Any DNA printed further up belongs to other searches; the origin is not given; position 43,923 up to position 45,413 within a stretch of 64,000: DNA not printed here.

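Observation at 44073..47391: Sigma-factor-less partner-switching operon ending in a STAS domain fused to an APH-type kinase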

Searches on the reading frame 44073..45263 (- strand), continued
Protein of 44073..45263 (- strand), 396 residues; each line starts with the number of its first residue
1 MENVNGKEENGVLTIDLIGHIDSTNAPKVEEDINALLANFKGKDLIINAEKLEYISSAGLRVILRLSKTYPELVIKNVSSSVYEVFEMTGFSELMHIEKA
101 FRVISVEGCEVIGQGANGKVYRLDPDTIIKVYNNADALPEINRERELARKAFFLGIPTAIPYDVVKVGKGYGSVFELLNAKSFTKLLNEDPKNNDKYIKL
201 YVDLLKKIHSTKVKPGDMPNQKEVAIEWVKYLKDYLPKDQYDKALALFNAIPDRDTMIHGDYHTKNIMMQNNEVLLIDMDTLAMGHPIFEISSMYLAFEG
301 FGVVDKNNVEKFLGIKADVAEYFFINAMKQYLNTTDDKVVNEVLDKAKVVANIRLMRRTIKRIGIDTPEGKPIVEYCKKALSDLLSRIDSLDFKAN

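Call 9: find_encoding_contigs(protein=P0008, flank=8000, max_places=3)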
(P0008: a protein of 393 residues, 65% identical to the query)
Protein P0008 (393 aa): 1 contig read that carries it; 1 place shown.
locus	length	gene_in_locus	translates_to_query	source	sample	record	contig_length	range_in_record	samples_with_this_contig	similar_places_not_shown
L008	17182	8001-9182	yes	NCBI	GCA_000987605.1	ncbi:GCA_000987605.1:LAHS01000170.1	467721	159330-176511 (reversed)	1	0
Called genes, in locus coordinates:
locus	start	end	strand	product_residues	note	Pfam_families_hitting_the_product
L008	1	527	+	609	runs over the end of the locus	PF00005:ABC_tran, PF13304:AAA_21, PF08352:oligo_HPY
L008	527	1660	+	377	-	PF00005:ABC_tran, PF13304:AAA_21 (faint), PF08352:oligo_HPY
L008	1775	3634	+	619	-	PF00496:SBP_bac_5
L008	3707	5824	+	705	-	-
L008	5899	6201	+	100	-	PF01740:STAS, PF13466:STAS_2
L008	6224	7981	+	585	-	PF07694:5TM-5TMR_LYT, PF07228:SpoIIE, PF13581:HATPase_c_2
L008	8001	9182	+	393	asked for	PF01740:STAS, PF13466:STAS_2, PF01636:APH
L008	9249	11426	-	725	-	PF00512:HisKA, PF02518:HATPase_c, PF00072:Response_reg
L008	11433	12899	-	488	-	PF13416:SBP_bac_8, PF01547:SBP_bac_1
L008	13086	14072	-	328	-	PF02653:BPD_transp_2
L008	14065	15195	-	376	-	PF02653:BPD_transp_2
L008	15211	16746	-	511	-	PF00005:ABC_tran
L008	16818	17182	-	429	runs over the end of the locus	PF02608:Bmp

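Call 15: search_solved_structures(query=window:44073-45263:-, max_evalue=1, show_alignments=2)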
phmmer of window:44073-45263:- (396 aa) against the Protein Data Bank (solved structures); distinct sequences matched with E-value up to 1: 12.
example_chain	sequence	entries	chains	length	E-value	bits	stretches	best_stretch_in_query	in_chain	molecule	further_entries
4hyl_A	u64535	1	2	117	7.5e-08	34.9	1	7-104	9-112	Stage II sporulation protein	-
1th8_B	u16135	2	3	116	1.2e-05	27.6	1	10-99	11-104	Anti-sigma F factor antagonist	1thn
1auz_A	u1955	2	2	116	2.4e-05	26.6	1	9-100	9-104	SPOIIAA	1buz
1tid_B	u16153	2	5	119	3.5e-05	26.1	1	10-99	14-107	Anti-sigma F factor antagonist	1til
6m36_B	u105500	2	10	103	0.00024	23.3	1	3-97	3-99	Anti-sigma-B factor antagonist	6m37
4qtp_A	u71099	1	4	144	0.003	19.7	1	8-70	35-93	Anti-sigma factor antagonist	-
8ih8_A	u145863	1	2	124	0.0035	19.5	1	7-106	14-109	Anti-sigma-F factor antagonist RsfB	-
1sbo_A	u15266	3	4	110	0.004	19.3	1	13-103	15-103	Putative anti-sigma factor antagonist TM1442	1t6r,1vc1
2q83_A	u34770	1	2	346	0.21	13.7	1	255-306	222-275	YtaA protein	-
6jbi_A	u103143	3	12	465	0.69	12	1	19-60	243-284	Trehalose-6-phosphate synthase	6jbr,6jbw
1h4y_A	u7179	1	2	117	0.69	11.9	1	13-95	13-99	ANTI-SIGMA F FACTOR ANTAGONIST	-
4z0y_A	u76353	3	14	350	0.71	11.9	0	211-256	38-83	Aurone synthase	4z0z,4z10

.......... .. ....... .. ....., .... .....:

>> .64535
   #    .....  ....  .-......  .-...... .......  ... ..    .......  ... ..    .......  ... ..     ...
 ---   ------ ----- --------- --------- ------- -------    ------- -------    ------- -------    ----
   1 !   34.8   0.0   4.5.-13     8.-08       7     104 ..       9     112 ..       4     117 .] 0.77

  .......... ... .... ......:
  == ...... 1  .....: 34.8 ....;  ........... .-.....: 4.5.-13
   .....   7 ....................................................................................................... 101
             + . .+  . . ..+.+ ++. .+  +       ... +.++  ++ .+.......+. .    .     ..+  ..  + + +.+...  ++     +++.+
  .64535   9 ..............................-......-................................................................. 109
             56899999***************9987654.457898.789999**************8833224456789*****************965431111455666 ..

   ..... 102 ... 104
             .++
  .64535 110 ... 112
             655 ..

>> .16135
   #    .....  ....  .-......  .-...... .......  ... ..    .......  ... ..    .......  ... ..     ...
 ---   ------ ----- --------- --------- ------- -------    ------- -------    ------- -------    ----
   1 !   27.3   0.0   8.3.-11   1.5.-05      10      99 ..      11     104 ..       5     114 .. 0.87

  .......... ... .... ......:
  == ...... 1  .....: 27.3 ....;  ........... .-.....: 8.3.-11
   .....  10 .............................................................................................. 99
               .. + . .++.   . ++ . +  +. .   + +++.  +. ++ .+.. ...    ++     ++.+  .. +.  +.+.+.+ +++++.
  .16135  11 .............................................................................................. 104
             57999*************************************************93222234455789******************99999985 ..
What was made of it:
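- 45081..45098 (-): SSAGLR phospho-acceptor loop of the fused STAS domain (S56, S57). S57 aligns with the SpoIIAA phospho-Ser (call 15).
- On Partner-switching system (RsbV/W/U, SpoIIAA/AB/E type): The acceptor Ser aligns with the SpoIIAA phospho-Ser (call 15).
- Closest known: APH/ELK-fold small-molecule kinases. Different: Identity is 11-18% and no sequence-level PDB hit is better than E 0.21 (call 15).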

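Call 17: find_related_loci(query=A1, collection=genome_contigs, flank=10000)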
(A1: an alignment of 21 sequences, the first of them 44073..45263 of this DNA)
Query A1 (396 aa) in genome_contigs; peptide patterns used: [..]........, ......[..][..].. (x = any residue, [..] = any of these).
599 stretches matched a pattern (row limit reached: there are more); 589 encode a relative of the query (tblastn E <= 1e-3); the best 80 are kept; 80 distinct loci.
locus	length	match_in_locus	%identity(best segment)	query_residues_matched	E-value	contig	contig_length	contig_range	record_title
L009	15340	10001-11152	60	10-393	4e-159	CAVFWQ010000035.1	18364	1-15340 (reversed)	bacterium isolate H07675-L1_cleanbin_000041 genome assembly, contig: Spades_H07675-L1_contig_2496, whole genome shotgun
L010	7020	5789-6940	60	10-393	5e-159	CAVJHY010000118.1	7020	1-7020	bacterium isolate H07634-L1_cleanbin_000040 genome assembly, contig: Spades_H07634-L1_contig_7472, whole genome shotgun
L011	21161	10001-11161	59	10-396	2e-158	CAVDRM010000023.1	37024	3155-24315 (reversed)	Anaerovibrio sp. isolate G02647-L1_cleanbin_000020 genome assembly, contig: Spades_G02647-L1_contig_760, whole genome sh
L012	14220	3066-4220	58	9-393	7e-157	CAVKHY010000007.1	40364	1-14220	bacterium isolate H07659-L1_cleanbin_000005 genome assembly, contig: Spades_H07659-L1_contig_393, whole genome shotgun s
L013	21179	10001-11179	59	1-393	1e-156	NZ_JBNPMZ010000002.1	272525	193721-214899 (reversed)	Sporofaciens sp. SGI.106 HD225_1, whole genome shotgun sequence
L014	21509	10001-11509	59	4-393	5e-156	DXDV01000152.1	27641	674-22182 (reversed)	MAG TPA_asm: Candidatus Intestinimonas stercorigallinarum isolate ChiSxjej2B14-1745 ChiSxjej2B14M5__C168229_L27641_SAMN0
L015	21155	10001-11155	58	9-393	1e-155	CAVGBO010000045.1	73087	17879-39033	Phocaeicola dorei isolate H07648-L1_cleanbin_000016 genome assembly, contig: Spades_H07648-L1_contig_107, whole genome s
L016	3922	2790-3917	62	10-385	2e-160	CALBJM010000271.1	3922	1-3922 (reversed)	MAG TPA_asm: uncultured Erysipelotrichaceae bacterium isolate SRR1747018_bin.99_CONCOCT_v1.1_MAG genome assembly, contig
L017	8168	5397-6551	57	9-393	3e-155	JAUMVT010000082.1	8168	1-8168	MAG: Clostridia bacterium isolate S12M_St_54 NODE_4140_length_8168_cov_11.230741, whole genome shotgun sequence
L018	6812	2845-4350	59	1-393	8e-155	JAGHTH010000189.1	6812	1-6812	MAG: Candidatus Coliplasma caballi isolate E3_MB2_28 c_000001380848, whole genome shotgun sequence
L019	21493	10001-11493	57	3-393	8e-154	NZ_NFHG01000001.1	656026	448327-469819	Flavonifractor sp. An82 An82_contig_1, whole genome shotgun sequence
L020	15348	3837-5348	56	4-393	5e-153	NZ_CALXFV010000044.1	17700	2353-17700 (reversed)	MAG: uncultured Flavonifractor sp. isolate BRZ_DM__bin18 BRZ_DM__NODE_4241_length_17700_cov_8.487261, whole genome shotg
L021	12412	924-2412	58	1-393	1e-152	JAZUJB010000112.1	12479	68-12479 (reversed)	MAG: Oscillospiraceae bacterium isolate T1900045260_TH20190030.MAGScoT_cleanbin_000031 SGB_5816_k141_1364906, whole geno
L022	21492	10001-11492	57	4-393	2e-152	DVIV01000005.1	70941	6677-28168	MAG TPA_asm: Candidatus Limiplasma pullicola isolate 2223 ChiHcec28__C17857_L70941_SRR6323568, whole genome shotgun sequ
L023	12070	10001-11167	58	4-393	4e-152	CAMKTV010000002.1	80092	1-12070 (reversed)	MAG: uncultured Solobacterium sp. isolate SRR12081298_bin.95_metaWRAP_v1.3_MAG genome assembly, contig: ERZ12289774.267,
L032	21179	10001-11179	58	1-393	9e-149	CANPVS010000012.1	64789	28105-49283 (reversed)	MAG: uncultured Oscillospiraceae bacterium isolate Lapin-001__bin25 genome assembly, contig: Lapin-001__NODE_633_length_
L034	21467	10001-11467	58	7-393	6e-149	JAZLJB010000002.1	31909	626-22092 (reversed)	MAG: Vescimonas sp. isolate T1900044968_TA20190030.MAGScoT_cleanbin_000035 SGB_4016_k141_1931473, whole genome shotgun s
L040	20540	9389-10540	58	9-393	7e-148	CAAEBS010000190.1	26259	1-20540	MAG TPA_asm: Clostridia bacterium, isolate HGM12711, WGS project CAAEBS010000000 data, contig: ERS396440_25_k89_265341,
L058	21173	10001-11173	54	1-391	1e-144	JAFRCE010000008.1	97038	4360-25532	MAG: Solobacterium sp. isolate RGIG2362 Goat_Ileum-2__c64410, whole genome shotgun sequence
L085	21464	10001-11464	54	1-396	6e-142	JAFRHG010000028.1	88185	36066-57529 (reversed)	MAG: Bacillota bacterium isolate RGIG2468 Goat_Jejunum-2__c240131, whole genome shotgun sequence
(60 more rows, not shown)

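Call 23: predict_structure(alignment_id=A1)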
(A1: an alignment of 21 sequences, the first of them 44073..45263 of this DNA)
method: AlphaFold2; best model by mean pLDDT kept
length: 396 residues; sequences in the alignment: 21
mean_pLDDT: 90.3   pTM: 0.75
mean pLDDT of the five models: 90.3, 90.1, 89.5, 88.5, 76.9
residues with pLDDT >= 90: 242; 70-90: 149; 50-70: 4; < 50: 1
segments of 3 or more residues with pLDDT < 50: none
pLDDT, mean of each block of 10 residues (from residue 1): 84 92 94 91 89 91 91 87 82 79 84 76 87 82 86 87 83 85 92 93 96 90 97 97 98 94 91 86 95 95 91 91 96 96 98 97 94 97 97 79
secondary structure, 60 per line:
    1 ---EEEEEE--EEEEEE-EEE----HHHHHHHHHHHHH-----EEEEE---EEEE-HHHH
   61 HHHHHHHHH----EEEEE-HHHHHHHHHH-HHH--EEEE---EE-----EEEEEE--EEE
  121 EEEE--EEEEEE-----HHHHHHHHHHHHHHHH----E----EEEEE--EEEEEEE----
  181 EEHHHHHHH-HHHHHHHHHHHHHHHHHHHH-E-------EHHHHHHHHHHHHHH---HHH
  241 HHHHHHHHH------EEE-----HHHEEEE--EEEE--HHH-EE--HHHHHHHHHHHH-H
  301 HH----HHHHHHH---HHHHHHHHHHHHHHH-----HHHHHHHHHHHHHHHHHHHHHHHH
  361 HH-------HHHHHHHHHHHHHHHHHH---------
elements in order: E4-9 E12-17 E19-21 H26-38 E44-48 E52-55 H57-69 E74-78 H80-89 E96-99 E110-115 E118-124 E127-132 H138-153 E163-167 E170-176 H183-189 H191-210 H221-234 H238-249 E256-258 E267-270 E273-276 H287-298 H307-313 H317-331 H337-362 H370-387
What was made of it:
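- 44073..45263 (-): STAS-kinase fusion of 396 aa: N-terminal STAS (aa 7-99, acceptor Ser57) joined directly to an APH/ELK-fold kinase (aa 105-396). AlphaFold2 model with pLDDT 90.3 and pTM 0.75 (call 23).
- On APH / eukaryotic-like-kinase-fold phosphotransferases (Pfam PF01636): AlphaFold2 pLDDT is 90.3 (call 23).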

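Call 26: fold_search(model_id=the predicted structure, library=pdb)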
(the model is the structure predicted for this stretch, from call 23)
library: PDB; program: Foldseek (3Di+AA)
matches with E <= 10: 1883; with E <= 0.001: 685
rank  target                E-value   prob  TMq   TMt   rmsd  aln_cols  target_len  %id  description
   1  2pul_B                1.1e-09  1.00  0.39  0.41   8.9       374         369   16  Structures of 5-methylthioribose kinase reveal substrate specificity and unusual mode of nucleotide binding (released 2007-05-22)
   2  8i85_A                1.9e-09  1.00  0.37  0.50   9.6       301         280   16  Crystal structure of Cph001-D189N in complex with ATP (released 2024-01-10)
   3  2olc_B                3.0e-09  1.00  0.39  0.40   8.5       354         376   18  Crystal structure of 5-methylthioribose kinase in complex with ADP-2Ho (released 2007-05-22)
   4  3n4u                  3.2e-09  1.00  0.41  0.50   7.0       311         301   15  app APH(2")-IVa form II (released 2010-06-30)
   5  3uzr                  3.2e-09  1.00  0.44  0.55   7.6       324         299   14  Crystal structure of aminoglycoside phosphotransferase APH(2'')-Ib, apo form (released 2011-12-21)
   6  7f0a                  3.4e-09  1.00  0.39  0.51   8.8       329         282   14  Crystal structure of capreomycin phosphotransferase (released 2022-05-11)
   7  8i80_A                3.4e-09  1.00  0.36  0.48   9.7       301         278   15  Crystal structure of Cph001-D189N (released 2024-01-10)
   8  2olc_A                3.6e-09  1.00  0.34  0.35  12.2       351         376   18  Crystal structure of 5-methylthioribose kinase in complex with ADP-2Ho (released 2007-05-22)
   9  3sgc                  4.0e-09  1.00  0.40  0.50   7.9       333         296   16  Crystal Structure of Apo Aminoglycoside-2''-Phosphotransferase Type IVa (released 2011-06-29)
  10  3ham_A                4.3e-09  1.00  0.42  0.53   9.1       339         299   15  Structure of the gentamicin-APH(2")-IIa complex (released 2009-07-28)
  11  2pu8_A                4.3e-09  1.00  0.38  0.40   8.9       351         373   17  Structures of 5-methylthioribose kinase reveal substrate specificity and unusual mode of nucleotide binding (released 2007-05-22)
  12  2pui_A                5.4e-09  1.00  0.37  0.38   9.1       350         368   16  Structures of 5-methylthioribose kinase reveal substrate specificity and unusual mode of nucleotide binding (released 2007-05-22)
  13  4fex_C                5.7e-09  1.00  0.36  0.51   9.1       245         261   12  Crystal structure of the aminoglycoside phosphotransferase APH(3')-Ia, with substrate kanamycin and small molecule inh (released 2012-06-20)
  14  4dca                  5.7e-09  1.00  0.41  0.52   9.3       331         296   18  Crystal structure of aminoglycoside phosphotransferase APH(2'')-Ib, ADP-bound (released 2012-02-01)
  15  1nd4_A                5.7e-09  1.00  0.35  0.50   9.8       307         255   16  Crystal structure of aminoglycoside-3'-phosphotransferase-IIa (released 2003-09-16)
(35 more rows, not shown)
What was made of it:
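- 44073..45263 (-): Foldseek matches to MTR kinase, capreomycin phosphotransferase, APH(2''), APH(3'), MPH and AmiN, probability 1.0, 11-18% identity (call 26).
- On APH / eukaryotic-like-kinase-fold phosphotransferases (Pfam PF01636): Foldseek probability is 1.0 to MTR kinase, APH, Cph, MPH and AmiN (call 26).
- Fold: closest to small-molecule kinases (call 26). The best fold matches are small-molecule kinases (call 26). Foldseek top hits include APH(2''), APH(3'), capreomycin phosphotransferase, macrolide phosphotransferase and amicoumacin kinase (call 26).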
